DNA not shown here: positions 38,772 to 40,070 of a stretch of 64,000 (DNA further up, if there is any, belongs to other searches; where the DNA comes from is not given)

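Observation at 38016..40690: Operon head: MBL-fold hydrolase followed by a Pol-beta nucleotidyltransferase fused to about 480 aa of TPR-like repeats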

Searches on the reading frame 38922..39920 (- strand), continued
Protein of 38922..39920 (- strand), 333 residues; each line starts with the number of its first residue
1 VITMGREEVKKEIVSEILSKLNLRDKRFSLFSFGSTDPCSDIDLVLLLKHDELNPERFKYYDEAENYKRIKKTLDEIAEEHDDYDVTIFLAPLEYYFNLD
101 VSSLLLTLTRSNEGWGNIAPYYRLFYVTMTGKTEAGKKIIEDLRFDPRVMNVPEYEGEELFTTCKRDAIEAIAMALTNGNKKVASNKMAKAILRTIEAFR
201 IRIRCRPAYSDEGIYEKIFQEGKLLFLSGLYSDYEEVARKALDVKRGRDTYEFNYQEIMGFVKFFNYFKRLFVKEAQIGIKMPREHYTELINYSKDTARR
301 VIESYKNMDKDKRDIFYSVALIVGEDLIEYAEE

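Call 106: fold_search(model_id=the predicted structure, library=viral)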
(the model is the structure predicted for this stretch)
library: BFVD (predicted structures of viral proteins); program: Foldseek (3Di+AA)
matches with E <= 10: 255; with E <= 0.001: 1
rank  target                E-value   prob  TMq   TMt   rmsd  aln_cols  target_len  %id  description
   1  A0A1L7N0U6            1.2e-04  1.00  0.39  0.39  10.6       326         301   14  Polymerase nucleotidyl transferase domain-containing protein [Ralstonia phage RP12]
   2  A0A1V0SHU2            1.1e-02  0.98  0.35  0.43   9.1       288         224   12  Putative nucleotidyltransferase [Klosneuvirus KNV1]
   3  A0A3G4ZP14            1.2e-02  0.72  0.26  0.16  17.9       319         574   12  Uncharacterized protein (Fragment) [Terrestrivirus sp.]
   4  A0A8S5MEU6            7.3e-02  0.41  0.23  0.22  15.7       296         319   16  Uncharacterized protein [Siphoviridae sp. ctYh54]
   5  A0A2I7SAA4            1.1e-01  0.38  0.28  0.33  20.1       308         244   12  (no name in the UniProt tables at hand)
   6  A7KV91                3.1e-01  0.18  0.25  0.27  15.6       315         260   10  (no name in the UniProt tables at hand)
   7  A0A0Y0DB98            3.3e-01  0.14  0.16  0.15  18.9       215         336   13  Homing endonuclease [Bacillus phage Eldridge]
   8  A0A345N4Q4            3.4e-01  0.66  0.20  0.30   7.0       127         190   12  (no name in the UniProt tables at hand)
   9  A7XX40                4.0e-01  0.82  0.20  0.46   4.7        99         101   15  Uncharacterized protein [Thermus virus P23-45]
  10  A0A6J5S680            4.5e-01  0.16  0.15  0.25  15.5       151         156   12  Uncharacterized protein [uncultured Caudovirales phage]
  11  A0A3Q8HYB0            5.0e-01  0.75  0.19  0.50   4.8        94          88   11  (no name in the UniProt tables at hand)
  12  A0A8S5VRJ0            5.0e-01  0.18  0.14  0.12  12.1       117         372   15  (no name in the UniProt tables at hand)
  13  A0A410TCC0            5.8e-01  0.38  0.35  0.42  11.6       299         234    9  (no name in the UniProt tables at hand)
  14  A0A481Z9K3            5.8e-01  0.10  0.17  0.19  19.9       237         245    9  Restriction endonuclease [Pithovirus LCPAC401]
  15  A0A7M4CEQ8            6.1e-01  0.18  0.18  0.24  13.4       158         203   13  Uncharacterized protein [Pyramimonas orientalis virus 01B]
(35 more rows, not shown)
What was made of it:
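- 39081..39593 (-): Family-specific helical lobe (aa ~110-280) carrying the conserved motifs EGWGxLA, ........, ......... and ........; K190 and G136 are invariant, K245 and G157 nearly so. The two-lobe fold matches a phage NTase-domain protein at E=1.2e-4 (call 106).
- On Pol-beta nucleotidyltransferase superfamily: Foldseek against BFVD hits a phage NTase-domain protein at E=1.2e-4, probability 1.0 (call 106).
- The two-lobe fold matches a 301-aa phage NTase at E=1.2e-4 (call 106). The roughly 170-aa helical lobe resembles the second lobe of small-molecule or oligonucleotide NTases more than that of minimal protein AMPylators (call 106).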
